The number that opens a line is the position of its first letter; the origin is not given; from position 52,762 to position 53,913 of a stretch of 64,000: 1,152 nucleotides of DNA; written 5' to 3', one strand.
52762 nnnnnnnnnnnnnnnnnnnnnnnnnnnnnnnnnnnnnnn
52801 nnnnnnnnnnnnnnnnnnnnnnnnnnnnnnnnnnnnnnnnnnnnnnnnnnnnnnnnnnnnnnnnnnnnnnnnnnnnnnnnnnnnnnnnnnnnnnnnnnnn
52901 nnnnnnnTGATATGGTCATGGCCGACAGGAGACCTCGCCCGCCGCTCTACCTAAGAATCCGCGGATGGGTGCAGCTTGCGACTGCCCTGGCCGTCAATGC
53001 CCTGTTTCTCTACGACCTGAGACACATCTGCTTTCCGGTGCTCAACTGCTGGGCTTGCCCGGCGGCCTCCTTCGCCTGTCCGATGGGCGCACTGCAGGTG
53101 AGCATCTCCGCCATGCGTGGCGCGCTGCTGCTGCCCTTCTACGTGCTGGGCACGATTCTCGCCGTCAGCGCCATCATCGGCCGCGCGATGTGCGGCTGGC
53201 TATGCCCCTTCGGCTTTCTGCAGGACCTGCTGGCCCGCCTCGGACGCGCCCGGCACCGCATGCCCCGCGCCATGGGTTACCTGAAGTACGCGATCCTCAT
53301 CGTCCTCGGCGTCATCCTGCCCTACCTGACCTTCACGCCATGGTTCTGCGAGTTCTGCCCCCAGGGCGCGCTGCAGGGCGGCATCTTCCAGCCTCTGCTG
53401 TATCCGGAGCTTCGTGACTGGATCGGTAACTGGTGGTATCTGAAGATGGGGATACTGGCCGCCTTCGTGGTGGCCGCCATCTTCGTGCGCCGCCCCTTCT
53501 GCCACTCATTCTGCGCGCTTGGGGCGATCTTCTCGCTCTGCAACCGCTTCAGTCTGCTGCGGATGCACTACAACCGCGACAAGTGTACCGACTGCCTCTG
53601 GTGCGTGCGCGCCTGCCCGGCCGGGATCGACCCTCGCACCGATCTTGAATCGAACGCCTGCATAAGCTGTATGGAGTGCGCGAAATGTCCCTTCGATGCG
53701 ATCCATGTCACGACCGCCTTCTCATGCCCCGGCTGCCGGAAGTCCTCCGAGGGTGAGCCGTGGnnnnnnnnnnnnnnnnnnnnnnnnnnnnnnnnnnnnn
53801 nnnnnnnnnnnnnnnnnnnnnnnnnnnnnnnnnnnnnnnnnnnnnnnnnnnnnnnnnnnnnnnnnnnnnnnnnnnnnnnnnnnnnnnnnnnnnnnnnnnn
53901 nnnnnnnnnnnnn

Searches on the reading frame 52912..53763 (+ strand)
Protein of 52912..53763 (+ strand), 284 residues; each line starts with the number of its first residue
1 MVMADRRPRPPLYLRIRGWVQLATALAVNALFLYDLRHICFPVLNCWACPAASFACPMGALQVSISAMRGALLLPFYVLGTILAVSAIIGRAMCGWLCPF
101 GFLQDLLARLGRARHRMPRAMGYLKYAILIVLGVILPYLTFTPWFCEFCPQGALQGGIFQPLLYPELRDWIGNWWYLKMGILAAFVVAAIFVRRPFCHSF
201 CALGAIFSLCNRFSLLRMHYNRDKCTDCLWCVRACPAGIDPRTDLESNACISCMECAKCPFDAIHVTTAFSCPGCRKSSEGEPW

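Call 3: search_protein_families(library=ncbifam, proteins=[window:52912-53763:+], max_evalue=1)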
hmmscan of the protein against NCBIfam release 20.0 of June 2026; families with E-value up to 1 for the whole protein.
window:52912-53763:+ (284 aa): 27 families (the best 25 are shown)
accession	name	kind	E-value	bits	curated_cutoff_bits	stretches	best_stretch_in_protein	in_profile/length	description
TIGR02163.1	napH_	subfamily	2.9e-15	56.5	213.05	1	81-259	68-246/255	NapH/MauN family ferredoxin-type protein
NF007013.0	PRK09477.1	equivalog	5.9e-14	51.8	234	1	79-259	87-269/286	quinol dehydrogenase ferredoxin subunit NapH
NF046105.1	TransRegNosR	equivalog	1e-11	43.9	1000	1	77-257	482-662/680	transcriptional regulator NosR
TIGR02745.1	ccoG_rdxA_fixG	equivalog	4.6e-06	25.8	316.7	2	222-257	230-264/435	cytochrome c oxidase accessory protein CcoG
NF040864.1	HgcB_ferredoxin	equivalog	6.1e-06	26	99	1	218-272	9-69/93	mercury methylation ferredoxin HgcB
NF006221.0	PRK08348.1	subfamily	0.00011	21.9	124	1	217-270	38-98/136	NADH-plastoquinone oxidoreductase subunit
NF058577.1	FdxA_fam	equivalog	0.0011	19.1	65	1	197-238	15-51/52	4Fe-4S ferredoxin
TIGR02700.1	flavo_MJ0208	hypoth_equivalog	0.0023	17.3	251.35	1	220-266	145-196/234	dihydromethanopterin reductase (acceptor)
NF045874.1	Vhu_polyferre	exception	0.0034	16.2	600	1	197-270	38-110/381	F420-non-reducing hydrogenase associated-polyferredoxin VhuB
TIGR00403.1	ndhI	equivalog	0.01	15.4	302.35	1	211-239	51-78/183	NAD(P)H-quinone oxidoreductase subunit I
TIGR02494.1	PFLE_PFLC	subfamily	0.014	14.7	174.35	1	217-267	42-100/293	glycyl-radical enzyme activating protein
NF040684.1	PorD_Arch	equivalog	0.015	15.4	120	1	216-266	25-81/85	pyruvate synthase subunit PorD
NF043069.1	T4HPD_activ_SAM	equivalog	0.015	14.7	425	1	218-259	46-92/299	trans-4-hydroxy-L-proline dehydratase activase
TIGR04105.1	FeFe_hydrog_B1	subfamily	0.023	13.4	450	2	192-238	162-203/462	monomeric [FeFe] hydrogenase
TIGR03336.1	IOR_alpha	equivalog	0.043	12.1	650.9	1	214-264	541-595/595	indolepyruvate ferredoxin oxidoreductase subunit alpha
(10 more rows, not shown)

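Call 4: search_protein_families(library=pfam, proteins=[window:52912-53763:+], max_evalue=1)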
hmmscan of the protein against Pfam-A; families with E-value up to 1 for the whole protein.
window:52912-53763:+ (284 aa): 10 families
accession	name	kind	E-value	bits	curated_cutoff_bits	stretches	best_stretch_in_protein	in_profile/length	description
PF12801.12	Fer4_5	-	1.5e-18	66.9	22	3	79-115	9-45/48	4Fe-4S binding domain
PF13746.11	Fer4_18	-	4.1e-06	27.4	27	1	219-258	55-93/114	4Fe-4S dicluster domain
PF00037.32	Fer4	-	4.2e-05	23.6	21.1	1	220-238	3-21/24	4Fe-4S binding domain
PF12837.12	Fer4_6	-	0.00012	22.3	25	1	218-238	2-22/24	4Fe-4S binding domain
PF12797.12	Fer4_2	-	0.0021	18.4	24.5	1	217-237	2-22/22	4Fe-4S binding domain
PF12838.12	Fer4_7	-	0.0071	17.2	27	1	197-239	8-52/52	4Fe-4S dicluster domain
PF13187.11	Fer4_9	-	0.028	14.9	27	2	224-262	1-50/52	4Fe-4S dicluster domain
PF13237.11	Fer4_10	-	0.034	14.5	25.5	1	218-259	2-52/53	4Fe-4S dicluster domain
PF14697.11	Fer4_21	-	0.051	14.2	35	1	197-237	14-53/59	4Fe-4S dicluster domain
PF09605.15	Trep_Strep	-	0.14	12.6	28.7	1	26-189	13-169/185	Hypothetical bacterial integral membrane protein (Trep_Strep)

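Call 11: find_homologous_proteins(query=window:52912-53763:+, max_evalue=0.00001)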
Query window:52912-53763:+ (284 aa): 407 proteins with E <= 0.00001 among 3043 candidates; the best 120 are listed.
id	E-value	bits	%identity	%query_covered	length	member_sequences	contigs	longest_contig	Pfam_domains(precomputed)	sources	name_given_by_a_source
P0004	1.2e-195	667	100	100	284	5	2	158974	PF12801.13,PF13746.12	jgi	jgi:polyferredoxin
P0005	1.9e-146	505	78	96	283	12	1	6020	PF12801.13,PF13746.12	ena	-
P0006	5.3e-146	504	77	99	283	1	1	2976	PF12801.13,PF13746.12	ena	-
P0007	2.7e-145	501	75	99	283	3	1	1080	PF12801.13,PF13746.12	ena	-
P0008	1.4e-144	499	75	99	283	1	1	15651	PF12801.13,PF13746.12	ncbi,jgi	-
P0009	1.9e-144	499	75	97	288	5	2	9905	PF12801.13,PF13746.12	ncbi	ncbi:MAG: 4Fe-4S binding protein [Armatimonadota bacterium]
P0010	1.1e-143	496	75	99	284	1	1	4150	PF12801.13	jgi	-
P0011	3.1e-143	495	74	99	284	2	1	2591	PF12801.13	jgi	-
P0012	8.2e-142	490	72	99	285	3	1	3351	PF12801.13,PF13746.12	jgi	jgi:polyferredoxin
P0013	7.7e-140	484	72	99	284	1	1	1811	PF12801.13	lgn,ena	-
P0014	7.9e-140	484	73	99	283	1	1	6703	PF12801.13,PF13746.12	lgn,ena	-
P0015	1.4e-139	483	72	99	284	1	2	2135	PF12801.13,PF12837.13,PF13746.12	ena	-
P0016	9.7e-139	480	72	97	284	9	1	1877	PF12801.13,PF13746.12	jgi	jgi:ferredoxin-type protein NapH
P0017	5.8e-136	471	71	98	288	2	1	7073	PF12801.13,PF12837.13,PF00037.33,PF13746.12,PF13187.12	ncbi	-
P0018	4.9e-132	458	70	99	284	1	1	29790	PF12801.13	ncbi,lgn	-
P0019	9.3e-131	454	72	95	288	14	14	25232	PF12801.13,PF13746.12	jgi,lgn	jgi:ferredoxin-type protein NapH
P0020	2.2e-129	449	69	98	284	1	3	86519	PF12801.13,PF00037.33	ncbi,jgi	-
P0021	1.2e-128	447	71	95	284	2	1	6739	PF12801.13,PF00037.33,PF13187.12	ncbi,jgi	-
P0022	2.2e-127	443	69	95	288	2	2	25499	PF12801.13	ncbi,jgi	-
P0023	3.8e-123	429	65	99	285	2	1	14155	PF12801.13,PF13187.12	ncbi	ncbi:MAG: 4Fe-4S binding protein [Armatimonadota bacterium]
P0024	1.7e-122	427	65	96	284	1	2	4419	PF12801.13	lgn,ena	-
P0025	2.1e-122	426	67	99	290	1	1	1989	PF12801.13,PF13746.12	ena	-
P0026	5.2e-122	425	67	94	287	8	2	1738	PF12801.13,PF13746.12,PF13187.12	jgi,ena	-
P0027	4.2e-116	406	62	97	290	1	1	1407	PF12801.13,PF00037.33,PF12838.13,PF13187.12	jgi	-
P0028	9.9e-116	404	62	98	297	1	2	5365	PF12801.13,PF00037.33,PF12838.13,PF13187.12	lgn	-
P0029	1.3e-114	401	64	99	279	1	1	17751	PF12801.13,PF00037.33,PF13746.12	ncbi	ncbi:MAG: 4Fe-4S binding protein [Armatimonadota bacterium]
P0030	2.4e-114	400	63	96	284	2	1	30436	PF12801.13,PF13746.12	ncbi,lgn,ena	-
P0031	1.4e-112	394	64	92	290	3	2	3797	PF12801.13,PF00037.33,PF13746.12,PF12838.13,PF13187.12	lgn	-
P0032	7.8e-111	388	59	98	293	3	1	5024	PF12801.13,PF00037.33,PF13746.12,PF12838.13,PF13187.12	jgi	-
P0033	1.7e-110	387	59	99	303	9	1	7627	PF12801.13,PF12837.13,PF00037.33,PF13746.12,PF12838.13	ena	-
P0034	2.2e-109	384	60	98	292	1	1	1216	PF12801.13,PF00037.33,PF13746.12,PF12838.13,PF13187.12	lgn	-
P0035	9.0e-109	382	59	99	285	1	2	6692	PF12801.13,PF12837.13,PF00037.33,PF13746.12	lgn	-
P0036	4.7e-108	379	61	95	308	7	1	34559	PF12801.13,PF13746.12,PF12838.13,PF13187.12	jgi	-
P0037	6.3e-107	375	57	99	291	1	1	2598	PF12801.13,PF00037.33,PF12838.13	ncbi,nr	ncbi:MAG: 4Fe-4S binding protein [Armatimonadetes bacterium]|nr:4Fe-4S binding protein [Armatimonado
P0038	6.5e-106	372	60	92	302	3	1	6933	PF12801.13,PF00037.33,PF12838.13,PF13187.12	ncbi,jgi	-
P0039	2.6e-104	367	60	93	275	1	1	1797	PF12801.13,PF00037.33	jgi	-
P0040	3.8e-104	366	59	95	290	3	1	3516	PF12801.13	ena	-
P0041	1.8e-99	351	58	94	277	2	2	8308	PF12801.13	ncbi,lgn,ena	-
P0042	3.3e-95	337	53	95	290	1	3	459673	PF12801.13,PF13746.12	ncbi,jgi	-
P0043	3.6e-95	337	54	97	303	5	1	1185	PF12801.13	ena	-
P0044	3.0e-92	327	54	92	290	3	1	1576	PF12801.13,PF13746.12,PF12838.13,PF13187.12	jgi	-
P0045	4.8e-92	327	51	98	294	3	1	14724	PF12801.13,PF00037.33,PF13746.12,PF12838.13,PF13187.12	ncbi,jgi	-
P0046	1.5e-91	325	51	94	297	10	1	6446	PF12801.13,PF12838.13,PF13187.12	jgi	jgi:ferredoxin-type protein NapH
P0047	2.6e-90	321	56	91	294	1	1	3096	PF12801.13,PF13187.12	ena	-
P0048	9.8e-90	319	54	92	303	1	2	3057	PF12801.13,PF12838.13,PF13187.12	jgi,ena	-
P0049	4.9e-89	317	51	97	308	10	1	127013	PF12801.13,PF13746.12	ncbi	-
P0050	1.5e-88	315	53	97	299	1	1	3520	PF12801.13,PF13187.12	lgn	-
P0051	2.4e-88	314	54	90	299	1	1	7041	PF12801.13,PF00037.33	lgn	-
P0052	3.1e-88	314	49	99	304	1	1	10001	PF12801.13,PF12838.13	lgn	-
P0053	3.2e-88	314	52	92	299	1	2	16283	PF12801.13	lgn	-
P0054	1.1e-87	312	52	92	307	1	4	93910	PF12801.13,PF12838.13,PF13187.12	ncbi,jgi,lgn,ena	-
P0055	3.1e-87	311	53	96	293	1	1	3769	PF12801.13,PF13187.12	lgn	-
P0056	3.8e-87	311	51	98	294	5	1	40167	PF12801.13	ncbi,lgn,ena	-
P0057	4.4e-87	310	54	90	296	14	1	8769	PF12801.13,PF12837.13,PF00037.33,PF12838.13,PF13187.12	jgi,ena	-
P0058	5.4e-87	310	53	92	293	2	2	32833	PF12801.13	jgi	-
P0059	1.8e-86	308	53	92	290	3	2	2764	PF12801.13,PF13187.12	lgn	-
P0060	1.1e-85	306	54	90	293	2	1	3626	PF12801.13,PF13746.12,PF12838.13,PF13187.12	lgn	-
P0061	1.5e-85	305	54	90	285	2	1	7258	PF12801.13,PF13187.12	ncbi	ncbi:MAG: 4Fe-4S binding protein [Armatimonadia bacterium]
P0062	1.8e-85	305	54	90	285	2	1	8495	PF12801.13,PF13187.12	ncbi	ncbi:MAG: 4Fe-4S binding protein [Armatimonadia bacterium]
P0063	1.9e-85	305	51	93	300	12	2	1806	PF12801.13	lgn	-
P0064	3.9e-85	304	50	98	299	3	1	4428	PF12801.13,PF00037.33,PF12838.13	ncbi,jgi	-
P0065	4.1e-85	304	50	92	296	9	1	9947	PF12801.13,PF13746.12,PF13187.12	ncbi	-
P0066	7.3e-85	303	55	87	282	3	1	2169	PF12801.13,PF12797.13,PF13187.12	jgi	-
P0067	2.1e-84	301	41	90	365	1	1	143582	PF12801.13,PF12837.13,PF00037.33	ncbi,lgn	-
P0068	2.8e-84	301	54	91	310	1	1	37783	PF12801.13,PF13187.12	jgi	jgi:ferredoxin-type protein NapH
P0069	3.1e-84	301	49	94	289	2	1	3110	PF12801.13,PF12838.13,PF13187.12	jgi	-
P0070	3.8e-84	301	48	93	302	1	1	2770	PF12801.13,PF12838.13,PF13187.12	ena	-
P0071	5.4e-84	300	51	97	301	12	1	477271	PF12801.13,PF13746.12,PF12838.13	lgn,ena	-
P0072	7.1e-84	300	51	97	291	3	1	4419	PF12801.13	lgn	-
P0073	3.1e-83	298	53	90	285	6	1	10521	PF12801.13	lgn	-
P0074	3.5e-83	297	53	89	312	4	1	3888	PF12801.13,PF13187.12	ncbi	-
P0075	9.5e-82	293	48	94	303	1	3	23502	PF12801.13,PF00037.33,PF12838.13,PF13187.12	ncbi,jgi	-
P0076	9.6e-82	293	48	98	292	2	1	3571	PF12801.13,PF13746.12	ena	-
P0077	1.1e-81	293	50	95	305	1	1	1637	PF12801.13,PF00037.33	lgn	-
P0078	1.9e-81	292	50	93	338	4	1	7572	PF12801.13,PF00037.33,PF13237.12,PF13187.12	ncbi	-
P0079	1.3e-80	289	53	90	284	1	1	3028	PF12801.13,PF12837.13,PF13746.12,PF12838.13,PF13237.12,PF13187.12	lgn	-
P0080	1.4e-80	289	49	92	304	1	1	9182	PF12801.13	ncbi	-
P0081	2.4e-80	288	47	97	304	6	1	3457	PF12801.13,PF00037.33,PF12838.13,PF13187.12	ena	-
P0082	4.6e-80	287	52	90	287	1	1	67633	PF12801.13,PF12837.13,PF13746.12,PF13187.12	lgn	-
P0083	7.7e-80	287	46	98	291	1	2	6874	PF12801.13,PF13187.12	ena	-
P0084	9.0e-80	286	52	90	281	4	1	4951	PF12801.13,PF13746.12,PF12838.13,PF13237.12,PF13187.12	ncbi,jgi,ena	ncbi:MAG: 4Fe-4S binding protein [Armatimonadota bacterium]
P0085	5.1e-79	284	53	90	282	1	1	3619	PF12801.13,PF13187.12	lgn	-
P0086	1.1e-78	283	48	98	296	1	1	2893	PF12801.13,PF00037.33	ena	-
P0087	2.2e-78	282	51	90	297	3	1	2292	PF12801.13,PF12837.13,PF00037.33,PF12838.13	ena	-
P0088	6.1e-78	280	48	98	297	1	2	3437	PF12801.13,PF12837.13,PF00037.33,PF12838.13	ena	-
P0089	6.3e-78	280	47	90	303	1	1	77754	PF12801.13,PF00037.33,PF12838.13,PF13187.12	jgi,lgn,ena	-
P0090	9.4e-78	280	49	93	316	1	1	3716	PF12801.13,PF00037.33,PF13187.12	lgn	-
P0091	2.3e-77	278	44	98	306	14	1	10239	PF12801.13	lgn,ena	-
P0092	4.1e-77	278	48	98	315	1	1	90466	PF12801.13,PF13187.12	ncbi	-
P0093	4.1e-77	278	48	91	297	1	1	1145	PF12801.13,PF12838.13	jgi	jgi:polyferredoxin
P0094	4.4e-77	277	49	88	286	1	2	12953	PF12801.13,PF00037.33,PF12838.13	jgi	jgi:polyferredoxin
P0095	3.8e-76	274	48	96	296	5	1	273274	PF12801.13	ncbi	-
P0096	1.2e-75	273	50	91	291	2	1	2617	PF12801.13,PF00037.33,PF12838.13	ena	-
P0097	3.8e-74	268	71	55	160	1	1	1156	PF12801.13,PF13746.12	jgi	jgi:NAD-dependent dihydropyrimidine dehydrogenase PreA subunit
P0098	8.0e-73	263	48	87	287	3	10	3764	PF12801.13,PF12838.13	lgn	-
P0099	1.2e-72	263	47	98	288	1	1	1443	PF12801.13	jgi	jgi:ferredoxin-type protein NapH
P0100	1.9e-68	249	48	91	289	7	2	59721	PF12801.13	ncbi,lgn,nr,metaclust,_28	ncbi:MAG: 4Fe-4S binding protein [candidate division WS1 bacterium]|nr:4Fe-4S binding protein [candi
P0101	1.5e-67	246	54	69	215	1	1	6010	PF14697.12,PF12801.13,PF00037.33,PF13746.12,PF12838.13,PF13237.12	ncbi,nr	ncbi:MAG: 4Fe-4S binding protein, partial [Armatimonadetes bacterium]|nr:4Fe-4S binding protein [Arm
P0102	7.3e-67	244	46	90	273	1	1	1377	PF12801.13,PF00037.33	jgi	jgi:polyferredoxin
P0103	5.9e-65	238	45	91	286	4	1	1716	PF12801.13,PF12838.13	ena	-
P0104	7.9e-63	231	41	87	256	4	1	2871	PF12801.13,PF12838.13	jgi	jgi:polyferredoxin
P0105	3.3e-62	229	42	87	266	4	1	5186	PF12801.13,PF00037.33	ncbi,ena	-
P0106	4.7e-62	228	44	83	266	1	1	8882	PF12801.13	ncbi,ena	-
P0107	5.5e-62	228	45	84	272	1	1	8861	PF12801.13,PF00037.33,PF12838.13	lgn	-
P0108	1.5e-61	226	43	84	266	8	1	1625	PF12801.13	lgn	-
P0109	7.2e-61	224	40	94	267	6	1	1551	PF12801.13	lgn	-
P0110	4.2e-59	218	45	81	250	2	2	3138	PF12801.13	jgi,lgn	jgi:ferredoxin-type protein NapH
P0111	1.4e-58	217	42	90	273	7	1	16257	PF12801.13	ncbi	ncbi:MAG: 4Fe-4S binding protein [bacterium]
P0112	1.5e-58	217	42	94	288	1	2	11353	PF12801.13,PF00037.33,PF13484.12,PF12838.13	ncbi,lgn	-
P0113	5.6e-58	215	44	82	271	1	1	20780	PF14697.12,PF12801.13,PF00037.33,PF13746.12,PF12838.13,PF25160.2,PF13187.12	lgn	-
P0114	6.2e-58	215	45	89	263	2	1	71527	PF12801.13,PF00037.33,PF12838.13,PF13237.12,PF13187.12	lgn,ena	-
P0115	1.1e-57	214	43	82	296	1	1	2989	PF12801.13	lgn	-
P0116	2.1e-57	213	42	90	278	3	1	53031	PF12801.13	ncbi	-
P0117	3.2e-57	212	43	83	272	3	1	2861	PF12801.13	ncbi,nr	ncbi:MAG TPA: 4Fe-4S binding protein [Firmicutes bacterium]|nr:4Fe-4S binding protein [Bacillota bac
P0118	3.3e-57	212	41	89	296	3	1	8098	PF12801.13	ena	-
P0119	3.4e-57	212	41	89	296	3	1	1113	PF12801.13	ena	-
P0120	3.5e-57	212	45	87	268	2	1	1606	PF14697.12,PF12801.13,PF12797.13,PF12837.13,PF00037.33,PF12838.13,PF25160.2,PF13237.12,PF13187.12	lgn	-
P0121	2.3e-56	209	41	89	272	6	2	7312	PF14697.12,PF12801.13,PF12797.13,PF12837.13,PF00037.33,PF12838.13,PF13187.12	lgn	-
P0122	2.7e-56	209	43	91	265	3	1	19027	PF12801.13,PF12838.13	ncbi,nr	ncbi:MAG: 4Fe-4S binding protein [Chloroflexi bacterium HGW-Chloroflexi-1]|nr:MAG: 4Fe-4S binding pr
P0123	3.7e-56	209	42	88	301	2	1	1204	PF12801.13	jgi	jgi:polyferredoxin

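Call 13: find_related_loci(query=A1, collection=genome_contigs, flank=3000)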
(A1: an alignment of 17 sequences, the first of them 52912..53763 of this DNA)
Query A1 (284 aa) in genome_contigs; peptide patterns used: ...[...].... (x = any residue, [..] = any of these).
600 stretches matched a pattern (row limit reached: there are more); 577 encode a relative of the query (tblastn E <= 1e-3); the best 80 are kept; 80 distinct loci.
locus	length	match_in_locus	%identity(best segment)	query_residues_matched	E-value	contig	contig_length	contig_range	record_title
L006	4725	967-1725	52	20-265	2e-83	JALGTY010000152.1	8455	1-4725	MAG: Candidatus Zipacnadia bacterium isolate Meg22_1012_Bin_300 Meg22_1012_Bin_300_scaffold_34316, whole genome shotgun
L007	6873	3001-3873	44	5-282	5e-81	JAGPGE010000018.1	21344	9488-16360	MAG: Armatimonadota bacterium isolate Gw_SlDig_bin_68 Gw_SlDig_4047_length_21344_cov_5.311024, whole genome shotgun sequ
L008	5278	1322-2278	41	9-265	2e-64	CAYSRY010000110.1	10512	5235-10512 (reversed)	MAG TPA_asm: uncultured Armatimonadia bacterium isolate SRP192927_co3_32 genome assembly, contig: NODE_16021_length_1051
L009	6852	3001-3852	42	2-271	1e-63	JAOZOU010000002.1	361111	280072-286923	MAG: bacterium isolate GMC4.maxbin2.282 GMC4_2_length_361111_cov_26.839064, whole genome shotgun sequence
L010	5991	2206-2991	41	17-282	1e-62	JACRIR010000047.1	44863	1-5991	MAG: Candidatus Poribacteria bacterium isolate NC_groundwater_1808_Pr3_B-0.1um_54_35 SR-2_scaffold_141_413095, whole gen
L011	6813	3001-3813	43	14-265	5e-61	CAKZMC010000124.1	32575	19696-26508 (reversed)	MAG TPA_asm: uncultured actinobacterium isolate SRR5214706_bin.23_CONCOCT_v1.1_MAG genome assembly, contig: ERZ1744544.7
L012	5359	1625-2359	42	27-278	2e-58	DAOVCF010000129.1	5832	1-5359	MAG TPA_asm: Candidatus Stahlbacteria bacterium isolate CSMAG_1024 CSMAG_1024_k141_3384028_length_5832_cov_19.9266, whol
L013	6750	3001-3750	40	23-273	4e-58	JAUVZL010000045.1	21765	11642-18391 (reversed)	MAG: Candidatus Stahlbacteria bacterium isolate CSMAG_1267 CSMAG_1267_k141_1183969_length_21765_cov_21.1787, whole genom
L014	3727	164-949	40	17-264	2e-55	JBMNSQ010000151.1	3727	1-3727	MAG: bacterium isolate SBF912SR3HQ0006 scaffold_47500_c1, whole genome shotgun sequence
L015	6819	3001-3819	38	12-265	3e-54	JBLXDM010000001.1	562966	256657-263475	MAG: Natronincolaceae bacterium isolate ES20-08 S20maxbin_out.024RE.5K@1, whole genome shotgun sequence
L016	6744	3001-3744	39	37-280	2e-53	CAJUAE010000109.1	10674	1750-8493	MAG TPA_asm: uncultured Lachnospiraceae bacterium isolate MGBC120144 genome assembly, contig: MGBC120144.109, whole geno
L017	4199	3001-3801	39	35-271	9e-54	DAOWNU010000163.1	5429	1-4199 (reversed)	MAG TPA_asm: bacterium isolate CSMAG_3036 CSMAG_3036_k141_1234131_length_5429_cov_9.8315, whole genome shotgun sequence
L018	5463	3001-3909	37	9-283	1e-53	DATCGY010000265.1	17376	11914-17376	MAG TPA_asm: Candidatus Anoxymicrobiaceae bacterium isolate SMAG_U7819 k141_687016, whole genome shotgun sequence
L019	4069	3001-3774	39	17-267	2e-53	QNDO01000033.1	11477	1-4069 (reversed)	MAG: Candidatus Hydrothermota bacterium isolate B29_G16 B29_Guay16_scaffold_03968, whole genome shotgun sequence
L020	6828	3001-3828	37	16-267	3e-53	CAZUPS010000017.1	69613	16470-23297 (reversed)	MAG TPA_asm: uncultured Desulfocapsa sp. isolate binchicken_co47_206 genome assembly, contig: NODE_214_length_69613_cov_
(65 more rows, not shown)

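Call 27: find_related_loci(query=window:52912-53763:+, collection=metagenome_contigs, flank=2000)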
Query window:52912-53763:+ (284 aa) in metagenome_contigs; peptide patterns used: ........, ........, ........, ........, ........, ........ (x = any residue, [..] = any of these).
171 stretches matched a pattern; 17 encode a relative of the query (tblastn E <= 1e-3); 17 distinct loci.
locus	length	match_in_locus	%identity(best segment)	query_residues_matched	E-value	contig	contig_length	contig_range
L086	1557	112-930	80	3-275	6e-163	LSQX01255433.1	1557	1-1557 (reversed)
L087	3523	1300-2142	72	2-283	5e-145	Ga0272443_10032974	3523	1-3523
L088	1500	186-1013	72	2-276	1e-149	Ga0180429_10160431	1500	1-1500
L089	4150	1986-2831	75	2-282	2e-140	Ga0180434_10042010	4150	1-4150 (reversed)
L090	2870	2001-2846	68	2-282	3e-130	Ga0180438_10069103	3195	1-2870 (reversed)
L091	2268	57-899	64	6-282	7e-129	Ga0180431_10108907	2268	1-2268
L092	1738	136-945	67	6-271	2e-130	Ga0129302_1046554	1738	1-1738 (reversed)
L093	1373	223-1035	58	14-283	5e-111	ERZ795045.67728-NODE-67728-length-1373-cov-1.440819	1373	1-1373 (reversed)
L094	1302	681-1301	62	9-215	8e-88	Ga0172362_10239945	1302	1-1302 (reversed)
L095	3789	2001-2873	35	3-265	1e-52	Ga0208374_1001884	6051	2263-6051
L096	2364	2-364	69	160-280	2e-52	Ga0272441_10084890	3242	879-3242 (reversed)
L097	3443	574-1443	34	4-265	3e-50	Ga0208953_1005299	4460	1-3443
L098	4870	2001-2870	34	4-265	3e-50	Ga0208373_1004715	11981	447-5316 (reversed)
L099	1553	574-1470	34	15-265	3e-49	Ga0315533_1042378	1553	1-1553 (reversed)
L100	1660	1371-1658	69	3-98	2e-37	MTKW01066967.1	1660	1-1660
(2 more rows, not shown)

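Call 37: search_protein_families(library=pfam, alignment_id=A3, max_evalue=0.001)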
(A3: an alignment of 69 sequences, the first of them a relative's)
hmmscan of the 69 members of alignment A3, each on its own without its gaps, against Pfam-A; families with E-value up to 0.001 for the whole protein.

A. member 1, L007:1275-2627:- (451 aa): 0 families

B. families by the number of members that match (of 69 scanned): 88 families (the first 25 are shown)
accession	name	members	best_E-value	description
PF00578.27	AhpC-TSA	29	8.3e-27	AhpC/TSA family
PF08534.16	Redoxin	29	4.2e-19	Redoxin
PF00085.26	Thioredoxin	28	7.7e-18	Thioredoxin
PF13905.12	Thioredoxin_8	22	2.4e-10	Thioredoxin-like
PF00255.25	GSHPx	7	3.4e-07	Glutathione peroxidase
PF13098.12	Thioredoxin_2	7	2.2e-05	Thioredoxin-like domain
PF03591.19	AzlC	2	7.9e-38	AzlC protein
PF17762.8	HTH_ParB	2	1.9e-35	ParB HTH domain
PF02195.25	ParB_N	2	4.8e-32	ParB N-terminal domain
PF14522.11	Cytochrome_C7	2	3.9e-11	Cytochrome c7 and related cytochrome c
PF22113.1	Mtrc-MtrF_II-IV_dom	2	3.7e-07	Outer membrane cytochrome MtrC/MtrF-like, domains II/IV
PF23552.2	ParB_C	2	7.9e-07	ParB dimerisation domain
PF01476.26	LysM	1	3e-130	LysM domain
PF21090.3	P-loop_SecA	1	5.8e-92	SecA P-loop domain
PF02896.24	PEP-utilizers_C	1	2.7e-82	PEP-utilising enzyme, PEP-binding domain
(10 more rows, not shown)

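Call 38: search_protein_families(library=pfam, alignment_id=A4, max_evalue=0.001)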
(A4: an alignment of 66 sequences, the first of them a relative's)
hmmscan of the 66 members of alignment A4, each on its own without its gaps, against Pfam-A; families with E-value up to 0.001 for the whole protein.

A. member 1, L007:4226-4774:- (183 aa): 0 families

B. families by the number of members that match (of 66 scanned): 119 families (the first 25 are shown)
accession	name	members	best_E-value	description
PF08534.16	Redoxin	4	1.9e-31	Redoxin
PF00578.27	AhpC-TSA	4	3.3e-29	AhpC/TSA family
PF07992.20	Pyr_redox_2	2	2.2e-57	Pyridine nucleotide-disulphide oxidoreductase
PF01266.30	DAO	2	1.2e-39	FAD dependent oxidoreductase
PF06347.19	SH3_4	2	6.5e-27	Bacterial SH3 domain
PF02254.24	TrkA_N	2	2.9e-26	TrkA-N domain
PF08239.17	SH3_3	2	1.5e-22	Bacterial SH3 domain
PF02082.26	Rrf2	2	4.4e-21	Iron-dependent Transcriptional regulator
PF13905.12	Thioredoxin_8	2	2.6e-16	Thioredoxin-like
PF00085.26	Thioredoxin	2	1.7e-13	Thioredoxin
PF13098.12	Thioredoxin_2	2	4.4e-12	Thioredoxin-like domain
PF02080.26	TrkA_C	2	4.8e-12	TrkA-C domain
PF03444.21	HrcA_DNA-bdg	2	8.7e-10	Winged helix-turn-helix transcription repressor, HrcA DNA-binding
PF00132.30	Hexapep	2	1.4e-09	Bacterial transferase hexapeptide (six repeats)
PF13738.12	Pyr_redox_3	2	3.6e-09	Pyridine nucleotide-disulphide oxidoreductase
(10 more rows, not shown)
